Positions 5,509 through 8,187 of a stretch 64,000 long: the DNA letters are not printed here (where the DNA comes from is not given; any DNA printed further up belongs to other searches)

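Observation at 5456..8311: Low-G+C single-gene island at the 3' end of tRNA-Thr: orphan 793-aa protein with zinc ribbon and PD-(D/E)xK-like nuclease motif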

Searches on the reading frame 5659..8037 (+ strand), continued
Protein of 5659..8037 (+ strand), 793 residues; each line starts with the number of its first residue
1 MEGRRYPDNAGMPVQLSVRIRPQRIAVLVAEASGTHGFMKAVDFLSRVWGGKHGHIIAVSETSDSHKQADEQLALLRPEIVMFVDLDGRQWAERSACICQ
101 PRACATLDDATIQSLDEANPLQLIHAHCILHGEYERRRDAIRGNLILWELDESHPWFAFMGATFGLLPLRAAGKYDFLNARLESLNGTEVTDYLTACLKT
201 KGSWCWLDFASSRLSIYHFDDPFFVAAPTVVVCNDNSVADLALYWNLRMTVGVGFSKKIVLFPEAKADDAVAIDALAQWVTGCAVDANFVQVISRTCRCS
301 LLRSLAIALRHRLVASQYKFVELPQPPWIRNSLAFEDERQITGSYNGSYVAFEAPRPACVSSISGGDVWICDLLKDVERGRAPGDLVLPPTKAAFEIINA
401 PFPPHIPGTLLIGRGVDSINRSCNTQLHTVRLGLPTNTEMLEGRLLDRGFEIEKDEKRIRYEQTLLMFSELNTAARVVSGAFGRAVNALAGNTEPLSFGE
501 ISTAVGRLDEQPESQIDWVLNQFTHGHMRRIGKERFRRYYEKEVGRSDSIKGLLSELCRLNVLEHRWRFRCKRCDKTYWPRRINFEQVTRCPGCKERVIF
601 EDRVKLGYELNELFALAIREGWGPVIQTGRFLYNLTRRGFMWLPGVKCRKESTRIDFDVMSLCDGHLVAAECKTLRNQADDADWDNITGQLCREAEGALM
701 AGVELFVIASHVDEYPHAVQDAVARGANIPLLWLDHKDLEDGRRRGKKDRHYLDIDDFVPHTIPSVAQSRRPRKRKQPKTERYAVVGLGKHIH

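Call 55: fold_search(model_id=the predicted structure, library=viral)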
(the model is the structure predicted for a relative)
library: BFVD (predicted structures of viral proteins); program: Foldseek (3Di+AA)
matches with E <= 10: 705; with E <= 0.001: 1
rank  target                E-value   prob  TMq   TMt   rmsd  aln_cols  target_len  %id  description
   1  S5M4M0                1.6e-04  1.00  0.15  0.37  15.7       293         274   11  Uncharacterized protein [Bacillus phage JL]
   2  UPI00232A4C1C         2.0e-03  0.99  0.15  0.35  14.1       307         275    7  (no name look-up for this kind of identifier)
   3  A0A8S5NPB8            3.5e-03  0.89  0.12  0.27  24.2       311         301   12  Restriction endonuclease [Siphoviridae sp. ctGMq5]
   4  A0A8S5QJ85            7.4e-03  1.00  0.11  0.28   4.7       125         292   15  Restriction endonuclease [Siphoviridae sp. ctezl47]
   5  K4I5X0                1.7e-02  0.99  0.11  0.38   5.2       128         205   13  Uncharacterized protein [Salmonella phage STML-198]
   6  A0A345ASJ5            2.0e-02  0.97  0.11  0.41  12.4       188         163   13  Uncharacterized protein [Paenibacillus phage C7Cdelta]
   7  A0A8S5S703            2.1e-02  0.93  0.11  0.21  18.6       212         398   11  Restriction endonuclease [Siphoviridae sp. ctVDy27]
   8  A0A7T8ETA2            2.4e-02  0.35  0.08  0.15  20.7       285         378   14  (no name in the UniProt tables at hand)
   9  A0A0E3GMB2            2.8e-02  0.11  0.09  0.10  19.8       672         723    9  (no name in the UniProt tables at hand)
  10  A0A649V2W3            3.0e-02  0.66  0.09  0.28  13.3       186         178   14  DUF2726 domain-containing protein [Lactococcus phage P1048]
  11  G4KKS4                3.3e-02  0.63  0.10  0.23  16.1       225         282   13  (no name in the UniProt tables at hand)
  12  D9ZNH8                3.3e-02  0.57  0.07  0.18  13.0       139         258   20  (no name in the UniProt tables at hand)
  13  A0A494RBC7            3.5e-02  0.97  0.12  0.53  10.8       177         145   11  (no name in the UniProt tables at hand)
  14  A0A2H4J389            4.3e-02  0.35  0.13  0.23  24.7       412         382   11  Type VII secretion protein [uncultured Caudovirales phage]
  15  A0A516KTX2            5.9e-02  0.97  0.13  0.34   9.2       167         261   14  (no name in the UniProt tables at hand)
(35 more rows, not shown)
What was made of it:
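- Viral-library matches are annotated restriction endonucleases (call 55).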

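Call 57: search_dna_similar(query=window:5659-8037:+, collection=plasmids, mode=protein, max_evalue=0.001)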
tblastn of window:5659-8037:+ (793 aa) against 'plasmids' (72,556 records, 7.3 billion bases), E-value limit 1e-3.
No match.

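Call 58: search_dna_similar(query=window:5659-8037:+, collection=phages, mode=protein, max_evalue=0.001)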
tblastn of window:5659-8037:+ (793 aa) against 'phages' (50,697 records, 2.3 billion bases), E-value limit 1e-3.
No match.

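Call 62: search_protein_families(library=pfam, proteins=[L012:503-2674:+, L012:2753-5179:+, L012:5215-6681:+, L012:7411-8088:+, L012:8564-9283:-, L014:47-5050:+, L014:6870-8462:+, L014:8494-9540:+, L012:12699-13160:+, L012:13606-14829:+], max_evalue=0.001)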
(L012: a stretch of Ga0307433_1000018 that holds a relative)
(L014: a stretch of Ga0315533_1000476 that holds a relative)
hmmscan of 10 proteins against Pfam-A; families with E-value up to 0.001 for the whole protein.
L012:503-2674:+ (724 aa): 6 families
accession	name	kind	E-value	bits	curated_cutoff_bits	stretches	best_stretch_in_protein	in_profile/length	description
PF09382.16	RQC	-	5.6e-28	97.5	23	1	402-509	4-112/114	RQC domain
PF00271.37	Helicase_C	-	7.7e-24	84.5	23.5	1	217-323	4-110/110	Helicase conserved C-terminal domain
PF00270.35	DEAD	-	5.3e-22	78.8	26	1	20-179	2-162/167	DEAD/DEAH box helicase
PF00570.28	HRDC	-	6.6e-21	74.5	23.8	1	525-590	2-67/68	HRDC domain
PF16124.10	RecQ_Zn_bind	-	1.2e-14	55.2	25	1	335-396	2-66/66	RecQ zinc-binding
PF14493.12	HTH_40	-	4.6e-12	46.5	27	1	631-715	3-87/89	Helix-turn-helix domain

L012:2753-5179:+ (809 aa): 4 families
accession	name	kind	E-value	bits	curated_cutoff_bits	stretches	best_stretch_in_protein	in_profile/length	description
PF00176.29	SNF2-rel_dom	-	2e-44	152.3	24.9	1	247-509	13-287/290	SNF2-related domain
PF00271.37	Helicase_C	-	1.1e-24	87.2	23.5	1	528-634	4-110/110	Helicase conserved C-terminal domain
PF04851.21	ResIII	-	3.8e-10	40.4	22.5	1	244-380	21-162/164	Type III restriction enzyme, res subunit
PF00270.35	DEAD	-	3.7e-06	27.2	26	1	248-381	16-161/167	DEAD/DEAH box helicase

L012:5215-6681:+ (489 aa): 1 family
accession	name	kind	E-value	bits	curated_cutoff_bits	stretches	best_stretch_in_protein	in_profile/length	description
PF00474.23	SSF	-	3.6e-101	339.4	22.8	1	33-432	1-406/406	Sodium:solute symporter family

L012:7411-8088:+ (226 aa): 0 families

L012:8564-9283:- (240 aa): 0 families

L014:47-5050:+ (1668 aa): 5 families
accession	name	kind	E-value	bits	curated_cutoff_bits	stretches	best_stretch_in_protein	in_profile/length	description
PF05593.20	RHS_repeat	-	1.2e-115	376.6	22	12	737-772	1-36/38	RHS Repeat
PF20148.4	DUF6531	-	2.1e-18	66.8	24.1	1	198-269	2-71/74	Domain of unknown function (DUF6531)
PF18998.6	Flg_new_2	-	5.1e-10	39.6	23.6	1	6-63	16-70/73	Divergent InlB B-repeat domain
PF15283.12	DUF4595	-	1.6e-05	25.4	34.2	0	1087-1149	77-131/202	Domain of unknown function (DUF4595) with porin-like fold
PF03527.20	RHS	-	0.00045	20.5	27.9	0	1389-1410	1-22/38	RHS protein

L014:6870-8462:+ (531 aa): 3 families
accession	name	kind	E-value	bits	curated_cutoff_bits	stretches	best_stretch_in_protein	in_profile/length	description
PF12728.13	HTH_17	-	9.5e-16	58.2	27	1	471-519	2-50/51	Helix-turn-helix domain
PF12696.13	TraG-D_C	-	4.1e-05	23.9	22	1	63-133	2-75/126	TraM recognition site of TraD and TraG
PF09035.16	Tn916-Xis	-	0.00068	20.2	22.9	0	467-519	12-66/69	Excisionase from transposon Tn916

L014:8494-9540:+ (349 aa): 4 families
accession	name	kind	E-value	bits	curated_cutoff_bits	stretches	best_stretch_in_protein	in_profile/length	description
PF00589.27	Phage_integrase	-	5e-38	131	27.1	1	162-317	2-170/172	Phage integrase family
PF24624.1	Int_N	-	2.6e-07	31.7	27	1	78-154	22-100/100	Phage integrase, N-terminal domain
PF13102.12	Phage_int_SAM_5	-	5.4e-06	27.1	22.3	1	59-150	2-96/98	Phage integrase SAM-like domain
PF13495.12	Phage_int_SAM_4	-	0.00015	22.5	27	1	71-136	11-78/85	Phage integrase, N-terminal SAM-like domain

L012:12699-13160:+ (154 aa): 0 families

L012:13606-14829:+ (408 aa): 1 family
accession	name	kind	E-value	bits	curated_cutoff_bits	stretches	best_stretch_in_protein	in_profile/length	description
PF12677.13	DUF3797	-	0.00044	20.5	25.1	0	95-115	6-26/48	Domain of unknown function (DUF3797)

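Call 63: search_protein_families(library=pfam, proteins=[L017:1609-3075:+, L017:3079-4848:+, L020:3640-5199:-, L020:5206-6669:-, L020:7080-9980:+, L023:8546-9874:+, L023:12440-12892:+, L023:13013-15604:-, L026:4167-5738:+, L026:9917-13423:-], max_evalue=0.001)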
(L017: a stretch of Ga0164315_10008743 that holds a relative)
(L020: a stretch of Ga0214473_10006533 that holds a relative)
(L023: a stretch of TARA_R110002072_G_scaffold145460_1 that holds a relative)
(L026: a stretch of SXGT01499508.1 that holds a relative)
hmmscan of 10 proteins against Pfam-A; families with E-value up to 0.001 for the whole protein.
L017:1609-3075:+ (489 aa): 5 families
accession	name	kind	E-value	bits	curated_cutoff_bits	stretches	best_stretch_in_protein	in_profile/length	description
PF02384.22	N6_Mtase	-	3e-82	276.8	20.4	1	140-448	2-305/311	N-6 DNA Methylase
PF12161.14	HsdM_N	-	9.5e-13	49.4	24.5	1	5-130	3-135/135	HsdM N-terminal domain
PF07669.17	Eco57I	-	1.3e-07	32.4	25.3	1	260-357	64-171/171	Eco57I restriction-modification methylase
PF01170.24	UPF0020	-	1e-05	25.8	22.3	1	172-281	18-133/197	RMKL-like, methyltransferase domain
PF20473.4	MmeI_Mtase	-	0.00075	19.2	27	0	185-252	22-94/259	MmeI, DNA-methyltransferase domain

L017:3079-4848:+ (590 aa): 1 family
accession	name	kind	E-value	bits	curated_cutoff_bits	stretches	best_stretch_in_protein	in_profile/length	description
PF01420.25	Methylase_S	-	7.7e-34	117.8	22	2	93-268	1-165/168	Type I restriction modification DNA specificity domain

L020:3640-5199:- (520 aa): 1 family
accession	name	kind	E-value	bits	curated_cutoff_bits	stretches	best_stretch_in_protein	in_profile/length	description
PF01420.25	Methylase_S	-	4.3e-10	40.5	22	1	411-496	80-162/168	Type I restriction modification DNA specificity domain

L020:5206-6669:- (488 aa): 0 families

L020:7080-9980:+ (967 aa): 0 families

L023:8546-9874:+ (443 aa): 1 family
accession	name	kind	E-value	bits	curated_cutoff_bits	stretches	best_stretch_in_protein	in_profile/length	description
PF00999.27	Na_H_Exchanger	-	8.5e-54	183.3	26.2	1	34-434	2-373/375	Sodium/hydrogen exchanger, transmembrane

L023:12440-12892:+ (151 aa): 0 families

L023:13013-15604:- (864 aa): 1 family
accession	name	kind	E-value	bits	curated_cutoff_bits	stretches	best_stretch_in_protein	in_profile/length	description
PF03030.21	H_PPase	-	1.1e-245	817.7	29.7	1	58-849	1-645/645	Inorganic H+ pyrophosphatase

L026:4167-5738:+ (524 aa): 3 families
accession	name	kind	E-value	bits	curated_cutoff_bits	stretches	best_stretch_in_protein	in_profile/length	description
PF20629.2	GD_AH_C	-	1.2e-96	323.1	26.8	1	281-522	1-241/242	D-galactarate/Altronate dehydratase, C-terminal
PF04295.18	GD_AH_second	-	2.4e-40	138.2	27.3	1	124-272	1-136/136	D-galactarate dehydratase/Altronate hydrolase, second domain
PF08666.17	SAF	-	7.8e-07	30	21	1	26-95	2-62/63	SAF domain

L026:9917-13423:- (1169 aa): 2 families
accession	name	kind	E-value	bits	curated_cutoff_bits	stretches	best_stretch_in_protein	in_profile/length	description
PF00873.25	ACR_tran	-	4e-194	647.7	28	2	204-1120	152-1017/1021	AcrB/AcrD/AcrF family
PF03176.21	MMPL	-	4.1e-07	29.7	20.5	1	942-1123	120-302/333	MMPL family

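Call 79: search_protein_families(library=padloc, alignment_id=A5, max_evalue=0.00001)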
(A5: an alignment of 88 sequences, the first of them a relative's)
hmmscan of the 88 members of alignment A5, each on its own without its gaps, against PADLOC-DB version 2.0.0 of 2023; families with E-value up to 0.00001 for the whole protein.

A. member 1, L001:28-2070:+ (681 aa): 60 families (the best 25 are shown)
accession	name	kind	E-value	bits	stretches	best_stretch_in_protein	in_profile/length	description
PDLC03612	REase_MTase_IIG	-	1.4e-92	309.7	2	278-680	805-1236/1247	Type IIG restriction enzyme-methyltransferase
PDLC03601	REase_MTase_IIG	-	3.3e-86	288.1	1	11-669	380-1084/1110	Type IIG restriction enzyme-methyltransferase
PDLC03596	REase_MTase_IIG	-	4.1e-79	264.8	1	74-679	538-1134/1148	Type IIG restriction enzyme-methyltransferase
PDLC03609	REase_MTase_IIG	-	1.1e-69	233.3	2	274-647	552-939/1066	Type IIG restriction enzyme-methyltransferase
PDLC03604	REase_MTase_IIG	-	1.5e-47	160.3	2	275-647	530-945/1011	Type IIG restriction enzyme-methyltransferase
PDLC03313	MTase_II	-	8.2e-42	141.4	1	268-679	134-551/563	Type II methyltransferase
PDLC02643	DrmMI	-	3.8e-40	135.7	2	192-649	806-1220/1347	DrmMI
PDLC03226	MTase_II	-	1.5e-39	134.1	2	405-679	283-574/579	Type II methyltransferase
PDLC03335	MTase_II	-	1.7e-36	124.1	1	268-640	183-575/607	Type II methyltransferase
PDLC03248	MTase_II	-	5.1e-31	106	1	272-655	78-497/521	Type II methyltransferase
PDLC03629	REase_MTase_IIG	-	1.1e-27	94.3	2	13-176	378-536/1182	Type IIG restriction enzyme-methyltransferase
PDLC03250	MTase_II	-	6.6e-27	92.5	1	274-624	335-693/775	Type II methyltransferase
PDLC02529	PglX|PglXI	-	3.9e-25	85.8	1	74-366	225-448/1189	PglX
PDLC03348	MTase_II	-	1.1e-24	84.9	2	276-475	343-534/727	Type II methyltransferase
PDLC03235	MTase_II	-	4e-23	80.1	1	278-409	245-371/648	Type II methyltransferase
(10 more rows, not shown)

B. families by the number of members that match (of 88 scanned): 297 families (the first 25 are shown)
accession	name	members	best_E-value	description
PDLC03624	REase_MTase_IIG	3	1.8e-13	Type IIG restriction enzyme-methyltransferase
PDLC02707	PbeA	3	6.4e-11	PbeA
PDLC03021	MTase_I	2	3.5e-193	Type I methyltransferase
PDLC03179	Specificity_I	2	8.7e-93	Type I specificity subunit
PDLC03026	MTase_I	2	4.2e-75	Type I methyltransferase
PDLC03169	Specificity_I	2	4.5e-64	Type I specificity subunit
PDLC03076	Specificity_I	2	4.7e-64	Type I specificity subunit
PDLC03096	Specificity_I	2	3.7e-60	Type I specificity subunit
PDLC03079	Specificity_I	2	3.5e-58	Type I specificity subunit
PDLC03196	Specificity_I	2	7.1e-58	Type I specificity subunit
PDLC04134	mad2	2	1.9e-56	mads_2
PDLC03189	Specificity_I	2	8.8e-56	Type I specificity subunit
PDLC04137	mad5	2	9.8e-46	mads_5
PDLC02855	DpdF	2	5e-45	DpdF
PDLC03195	Specificity_I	2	3.1e-43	Type I specificity subunit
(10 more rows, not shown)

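Call 80: search_protein_families(library=ncbifam, alignment_id=A3, max_evalue=0.01)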
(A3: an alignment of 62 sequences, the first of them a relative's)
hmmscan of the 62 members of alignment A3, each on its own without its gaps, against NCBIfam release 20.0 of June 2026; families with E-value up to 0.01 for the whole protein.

A. member 1, P0001 (793 aa): 0 families

B. families by the number of members that match (of 62 scanned): 4 families
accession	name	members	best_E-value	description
NF038384.1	zinc_YnfU_fam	1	0.00036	YnfU family zinc-binding protein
NF004633.0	PRK05978.1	1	0.0031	hypothetical protein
NF003496.0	PRK05166.1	1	0.006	histidinol-phosphate transaminase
NF001607.0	PRK00398.1-4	1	0.01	DNA-directed RNA polymerase subunit P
